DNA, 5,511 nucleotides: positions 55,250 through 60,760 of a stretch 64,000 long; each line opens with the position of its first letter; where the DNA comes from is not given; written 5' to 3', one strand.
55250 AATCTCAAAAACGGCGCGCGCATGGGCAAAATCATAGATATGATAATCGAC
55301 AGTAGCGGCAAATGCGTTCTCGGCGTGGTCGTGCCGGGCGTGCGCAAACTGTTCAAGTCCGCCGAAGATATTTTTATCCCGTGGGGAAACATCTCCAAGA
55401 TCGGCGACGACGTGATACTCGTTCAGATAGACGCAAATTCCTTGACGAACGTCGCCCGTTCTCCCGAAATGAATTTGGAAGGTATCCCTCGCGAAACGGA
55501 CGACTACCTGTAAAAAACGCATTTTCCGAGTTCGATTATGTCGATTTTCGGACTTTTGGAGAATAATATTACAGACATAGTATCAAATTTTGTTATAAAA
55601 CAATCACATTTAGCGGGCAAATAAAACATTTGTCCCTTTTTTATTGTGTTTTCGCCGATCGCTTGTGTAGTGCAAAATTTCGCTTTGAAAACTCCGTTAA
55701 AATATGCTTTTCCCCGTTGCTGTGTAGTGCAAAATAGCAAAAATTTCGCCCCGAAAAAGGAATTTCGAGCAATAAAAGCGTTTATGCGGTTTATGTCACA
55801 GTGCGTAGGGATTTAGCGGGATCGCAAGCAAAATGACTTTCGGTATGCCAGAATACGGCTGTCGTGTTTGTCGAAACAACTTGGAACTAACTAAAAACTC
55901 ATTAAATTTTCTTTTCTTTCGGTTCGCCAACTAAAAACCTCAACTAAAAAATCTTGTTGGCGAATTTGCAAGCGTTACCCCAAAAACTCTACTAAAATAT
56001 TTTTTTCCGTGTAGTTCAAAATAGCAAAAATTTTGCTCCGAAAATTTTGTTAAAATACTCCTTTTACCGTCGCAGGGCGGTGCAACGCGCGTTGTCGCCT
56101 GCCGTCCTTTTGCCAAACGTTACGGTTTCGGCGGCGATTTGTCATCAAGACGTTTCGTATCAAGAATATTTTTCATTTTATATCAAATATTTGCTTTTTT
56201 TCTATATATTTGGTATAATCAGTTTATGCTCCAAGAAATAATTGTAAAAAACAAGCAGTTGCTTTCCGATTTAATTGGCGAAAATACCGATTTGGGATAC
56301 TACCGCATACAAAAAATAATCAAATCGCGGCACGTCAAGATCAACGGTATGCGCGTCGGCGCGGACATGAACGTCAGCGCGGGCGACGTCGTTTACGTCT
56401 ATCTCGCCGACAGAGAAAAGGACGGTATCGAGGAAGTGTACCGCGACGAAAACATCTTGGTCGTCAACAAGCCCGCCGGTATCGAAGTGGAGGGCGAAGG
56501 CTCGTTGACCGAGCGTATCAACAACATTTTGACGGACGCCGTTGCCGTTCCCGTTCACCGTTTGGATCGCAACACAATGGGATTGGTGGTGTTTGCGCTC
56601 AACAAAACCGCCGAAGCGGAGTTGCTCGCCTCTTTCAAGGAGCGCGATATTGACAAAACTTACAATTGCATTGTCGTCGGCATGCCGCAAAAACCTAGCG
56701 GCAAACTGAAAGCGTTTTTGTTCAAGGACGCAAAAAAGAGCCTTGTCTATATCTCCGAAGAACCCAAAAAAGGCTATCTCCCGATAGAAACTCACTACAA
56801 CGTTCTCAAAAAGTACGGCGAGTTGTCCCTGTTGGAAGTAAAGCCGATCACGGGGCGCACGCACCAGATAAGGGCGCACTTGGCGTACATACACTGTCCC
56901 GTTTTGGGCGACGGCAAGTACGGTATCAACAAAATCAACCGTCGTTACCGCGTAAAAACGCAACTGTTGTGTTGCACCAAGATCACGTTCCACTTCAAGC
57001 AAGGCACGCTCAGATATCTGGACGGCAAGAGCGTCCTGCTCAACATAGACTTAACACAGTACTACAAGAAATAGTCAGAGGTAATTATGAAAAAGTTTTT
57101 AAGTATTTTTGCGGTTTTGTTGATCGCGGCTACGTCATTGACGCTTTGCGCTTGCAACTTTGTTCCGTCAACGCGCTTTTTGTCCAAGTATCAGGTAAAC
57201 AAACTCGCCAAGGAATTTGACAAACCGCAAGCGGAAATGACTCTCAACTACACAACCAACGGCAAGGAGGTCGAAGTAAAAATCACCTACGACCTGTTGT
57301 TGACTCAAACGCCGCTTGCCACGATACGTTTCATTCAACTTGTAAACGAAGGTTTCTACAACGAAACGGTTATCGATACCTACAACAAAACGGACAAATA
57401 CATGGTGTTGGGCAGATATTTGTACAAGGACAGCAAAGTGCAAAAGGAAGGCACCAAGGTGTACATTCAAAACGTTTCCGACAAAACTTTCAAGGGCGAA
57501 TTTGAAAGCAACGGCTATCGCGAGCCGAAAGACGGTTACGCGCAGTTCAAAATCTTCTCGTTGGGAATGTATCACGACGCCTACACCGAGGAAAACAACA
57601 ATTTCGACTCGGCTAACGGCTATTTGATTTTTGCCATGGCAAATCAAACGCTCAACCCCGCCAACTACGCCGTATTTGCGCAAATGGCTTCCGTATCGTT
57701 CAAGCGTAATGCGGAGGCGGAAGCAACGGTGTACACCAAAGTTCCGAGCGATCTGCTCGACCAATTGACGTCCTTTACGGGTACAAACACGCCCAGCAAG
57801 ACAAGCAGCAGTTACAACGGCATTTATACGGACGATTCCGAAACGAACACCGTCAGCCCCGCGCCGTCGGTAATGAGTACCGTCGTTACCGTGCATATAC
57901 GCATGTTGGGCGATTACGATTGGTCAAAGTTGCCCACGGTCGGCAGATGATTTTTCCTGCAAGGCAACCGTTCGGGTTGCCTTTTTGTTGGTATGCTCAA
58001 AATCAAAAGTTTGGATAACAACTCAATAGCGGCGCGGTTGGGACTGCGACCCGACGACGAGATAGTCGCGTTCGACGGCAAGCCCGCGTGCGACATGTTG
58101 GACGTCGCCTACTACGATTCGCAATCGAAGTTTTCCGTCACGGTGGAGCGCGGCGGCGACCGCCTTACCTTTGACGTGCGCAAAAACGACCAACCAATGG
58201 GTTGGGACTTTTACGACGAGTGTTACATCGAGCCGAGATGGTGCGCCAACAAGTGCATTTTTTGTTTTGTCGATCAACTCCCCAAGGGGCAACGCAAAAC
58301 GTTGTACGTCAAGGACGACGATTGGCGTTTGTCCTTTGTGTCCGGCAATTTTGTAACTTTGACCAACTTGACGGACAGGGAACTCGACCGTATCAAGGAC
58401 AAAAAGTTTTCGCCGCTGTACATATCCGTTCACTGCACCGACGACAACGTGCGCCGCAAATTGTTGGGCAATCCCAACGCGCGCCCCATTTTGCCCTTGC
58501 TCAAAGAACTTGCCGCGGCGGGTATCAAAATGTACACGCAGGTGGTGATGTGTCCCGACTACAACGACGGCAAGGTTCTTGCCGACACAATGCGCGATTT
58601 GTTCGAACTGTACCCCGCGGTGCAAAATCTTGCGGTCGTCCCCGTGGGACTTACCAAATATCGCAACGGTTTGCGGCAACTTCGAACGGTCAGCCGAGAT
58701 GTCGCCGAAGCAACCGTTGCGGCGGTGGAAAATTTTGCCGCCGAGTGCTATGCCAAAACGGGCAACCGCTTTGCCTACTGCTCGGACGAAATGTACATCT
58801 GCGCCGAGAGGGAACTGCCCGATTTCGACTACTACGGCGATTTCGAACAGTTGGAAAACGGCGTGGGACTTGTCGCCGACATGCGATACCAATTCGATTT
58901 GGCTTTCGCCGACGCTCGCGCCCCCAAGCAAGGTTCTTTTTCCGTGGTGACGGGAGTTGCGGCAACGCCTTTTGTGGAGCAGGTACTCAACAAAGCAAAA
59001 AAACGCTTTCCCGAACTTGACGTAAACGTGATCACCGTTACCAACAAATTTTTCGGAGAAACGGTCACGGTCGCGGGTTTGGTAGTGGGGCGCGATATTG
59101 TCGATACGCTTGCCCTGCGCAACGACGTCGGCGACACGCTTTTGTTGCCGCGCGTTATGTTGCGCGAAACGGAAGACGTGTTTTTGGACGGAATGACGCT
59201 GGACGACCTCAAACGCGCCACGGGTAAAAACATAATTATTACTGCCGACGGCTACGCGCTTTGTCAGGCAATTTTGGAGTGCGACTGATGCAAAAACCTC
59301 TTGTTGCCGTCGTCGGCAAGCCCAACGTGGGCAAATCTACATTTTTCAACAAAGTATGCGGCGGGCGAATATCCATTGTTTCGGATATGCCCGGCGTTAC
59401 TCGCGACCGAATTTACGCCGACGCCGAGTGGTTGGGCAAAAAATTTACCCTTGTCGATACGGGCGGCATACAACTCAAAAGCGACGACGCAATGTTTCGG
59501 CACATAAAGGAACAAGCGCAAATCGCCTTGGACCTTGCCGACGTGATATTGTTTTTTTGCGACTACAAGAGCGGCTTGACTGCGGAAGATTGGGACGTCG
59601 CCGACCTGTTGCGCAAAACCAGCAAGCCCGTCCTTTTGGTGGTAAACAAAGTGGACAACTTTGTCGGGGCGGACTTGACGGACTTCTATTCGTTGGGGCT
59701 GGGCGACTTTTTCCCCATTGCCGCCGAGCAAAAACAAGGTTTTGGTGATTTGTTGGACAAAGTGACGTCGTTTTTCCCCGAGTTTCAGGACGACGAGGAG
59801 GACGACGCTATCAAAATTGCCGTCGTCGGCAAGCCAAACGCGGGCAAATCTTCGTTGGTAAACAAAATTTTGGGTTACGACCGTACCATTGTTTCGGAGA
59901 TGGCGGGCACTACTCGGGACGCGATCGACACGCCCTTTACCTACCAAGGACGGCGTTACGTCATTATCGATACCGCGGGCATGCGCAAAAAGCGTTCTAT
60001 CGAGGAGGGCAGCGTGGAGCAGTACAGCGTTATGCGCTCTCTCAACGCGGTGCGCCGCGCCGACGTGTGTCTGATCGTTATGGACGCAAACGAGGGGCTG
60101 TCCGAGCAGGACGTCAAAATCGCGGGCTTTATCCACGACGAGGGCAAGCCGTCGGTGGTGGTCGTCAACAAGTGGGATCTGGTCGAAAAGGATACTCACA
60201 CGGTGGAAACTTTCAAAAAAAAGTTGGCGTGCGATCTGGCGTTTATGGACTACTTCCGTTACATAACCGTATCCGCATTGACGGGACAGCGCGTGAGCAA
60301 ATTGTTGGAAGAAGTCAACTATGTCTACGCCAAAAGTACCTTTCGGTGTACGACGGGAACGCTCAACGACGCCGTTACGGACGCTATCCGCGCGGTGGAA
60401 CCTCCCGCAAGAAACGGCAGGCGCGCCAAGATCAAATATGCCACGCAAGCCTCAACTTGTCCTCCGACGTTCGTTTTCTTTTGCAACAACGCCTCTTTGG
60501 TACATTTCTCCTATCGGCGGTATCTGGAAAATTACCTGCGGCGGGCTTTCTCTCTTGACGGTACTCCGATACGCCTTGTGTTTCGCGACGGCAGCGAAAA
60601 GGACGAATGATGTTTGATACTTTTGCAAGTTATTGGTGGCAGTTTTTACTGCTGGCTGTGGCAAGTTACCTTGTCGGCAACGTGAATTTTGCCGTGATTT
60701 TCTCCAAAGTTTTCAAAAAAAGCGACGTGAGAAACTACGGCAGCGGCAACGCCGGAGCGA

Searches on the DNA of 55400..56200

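Call 88: search_rna_families(source=window, start=55400, end=56200, threshold=evalue, max_evalue=1)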
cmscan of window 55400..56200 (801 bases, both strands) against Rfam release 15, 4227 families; matches with E-value up to 1: 0.
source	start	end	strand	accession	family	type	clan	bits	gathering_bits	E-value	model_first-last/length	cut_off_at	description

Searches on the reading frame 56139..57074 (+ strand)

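Call 45: search_protein_families(library=pfam, proteins=[window:56139-57074:+])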
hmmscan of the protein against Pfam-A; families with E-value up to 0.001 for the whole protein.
window:56139-57074:+ (311 aa): 2 families
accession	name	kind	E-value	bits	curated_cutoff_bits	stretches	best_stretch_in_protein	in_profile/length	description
PF00849.27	PseudoU_synth_2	-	5.8e-32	111.5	26.8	1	105-249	1-151/152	RNA pseudouridylate synthase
PF01479.30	S4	-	0.0003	20.9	22.8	1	57-85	19-48/48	S4 domain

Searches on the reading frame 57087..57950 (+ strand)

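Call 45: search_protein_families(library=pfam, proteins=[window:57087-57950:+])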
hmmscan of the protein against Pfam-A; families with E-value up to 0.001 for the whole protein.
window:57087-57950:+ (287 aa): 1 family
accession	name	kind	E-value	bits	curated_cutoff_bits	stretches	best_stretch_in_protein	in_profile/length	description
PF00160.26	Pro_isomerase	-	2.5e-06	28.2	21.7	1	63-200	9-127/159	Cyclophilin type peptidyl-prolyl cis-trans isomerase/CLD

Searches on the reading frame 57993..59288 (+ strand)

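Call 45: search_protein_families(library=pfam, proteins=[window:57993-59288:+])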
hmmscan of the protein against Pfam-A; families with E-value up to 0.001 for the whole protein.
window:57993-59288:+ (431 aa): 4 families
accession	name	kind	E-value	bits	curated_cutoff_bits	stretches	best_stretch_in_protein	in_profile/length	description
PF04459.17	DUF512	-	1.4e-66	224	25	1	216-417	1-200/202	Protein of unknown function (DUF512)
PF19238.5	Radical_SAM_2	-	1.9e-61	206.6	26.7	1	64-212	2-150/151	Radical SAM-like domain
PF04055.27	Radical_SAM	-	6.1e-07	30.2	29.5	1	124-195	87-159/166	Radical SAM superfamily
PF17820.7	PDZ_6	-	7.4e-07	29.3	27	1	4-53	2-54/54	PDZ domain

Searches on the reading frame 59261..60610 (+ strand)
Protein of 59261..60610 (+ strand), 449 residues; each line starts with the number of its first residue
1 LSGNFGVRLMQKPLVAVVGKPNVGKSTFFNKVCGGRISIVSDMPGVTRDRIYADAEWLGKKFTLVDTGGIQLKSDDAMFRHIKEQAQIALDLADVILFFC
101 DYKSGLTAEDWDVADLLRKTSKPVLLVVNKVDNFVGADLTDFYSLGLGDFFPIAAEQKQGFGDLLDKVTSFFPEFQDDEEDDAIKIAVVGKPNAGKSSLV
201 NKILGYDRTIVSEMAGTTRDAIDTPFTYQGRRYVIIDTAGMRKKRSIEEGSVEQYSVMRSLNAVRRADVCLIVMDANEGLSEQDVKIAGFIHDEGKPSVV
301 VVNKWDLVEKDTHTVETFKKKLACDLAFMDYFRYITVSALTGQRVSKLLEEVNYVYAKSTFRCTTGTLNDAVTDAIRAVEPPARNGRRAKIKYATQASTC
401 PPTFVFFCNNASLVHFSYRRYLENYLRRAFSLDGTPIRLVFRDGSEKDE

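Call 45: search_protein_families(library=pfam, proteins=[window:59261-60610:+])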
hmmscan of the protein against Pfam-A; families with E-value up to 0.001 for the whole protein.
window:59261-60610:+ (449 aa): 11 families
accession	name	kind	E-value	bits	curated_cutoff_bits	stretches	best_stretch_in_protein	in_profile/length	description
PF01926.29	MMR_HSR1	-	2.7e-58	195.4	21.9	2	185-304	1-113/113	50S ribosome-binding GTPase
PF14714.11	KH_dom-like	-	3.7e-33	114.1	27.3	1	362-442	1-81/81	KH-domain-like of EngA bacterial GTPase enzymes, C-terminal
PF02421.24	FeoB_N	-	6.1e-27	94.5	27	2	185-350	2-154/156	Ferrous iron transport protein B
PF00009.33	GTP_EFTU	-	2.3e-21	76.7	26.5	1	184-353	4-183/188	Elongation factor Tu GTP binding domain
PF00350.29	Dynamin_N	-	1.6e-17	64.4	27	1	186-219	1-33/168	Dynamin family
PF04548.22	AIG1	-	3.5e-12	46.6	27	1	185-291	2-107/212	AIG1 family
PF03193.22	RsgA_GTPase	-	1.1e-07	32.3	30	0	186-242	109-169/174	RsgA GTPase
PF00071.28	Ras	-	2.7e-07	30.8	21.6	1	185-352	1-156/162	Ras family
PF08477.19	Roc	-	5.8e-07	30.2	27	0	185-277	1-90/119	Ras of Complex, Roc, domain of DAPkinase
PF16897.10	MMR_HSR1_Xtn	-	3.3e-05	24.2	35.2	0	122-168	56-100/106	C-terminal region of MMR_HSR1 domain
PF19263.5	DUF5906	-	6.2e-05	24.1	27.6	0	18-82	2-69/114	Family of unknown function (DUF5906)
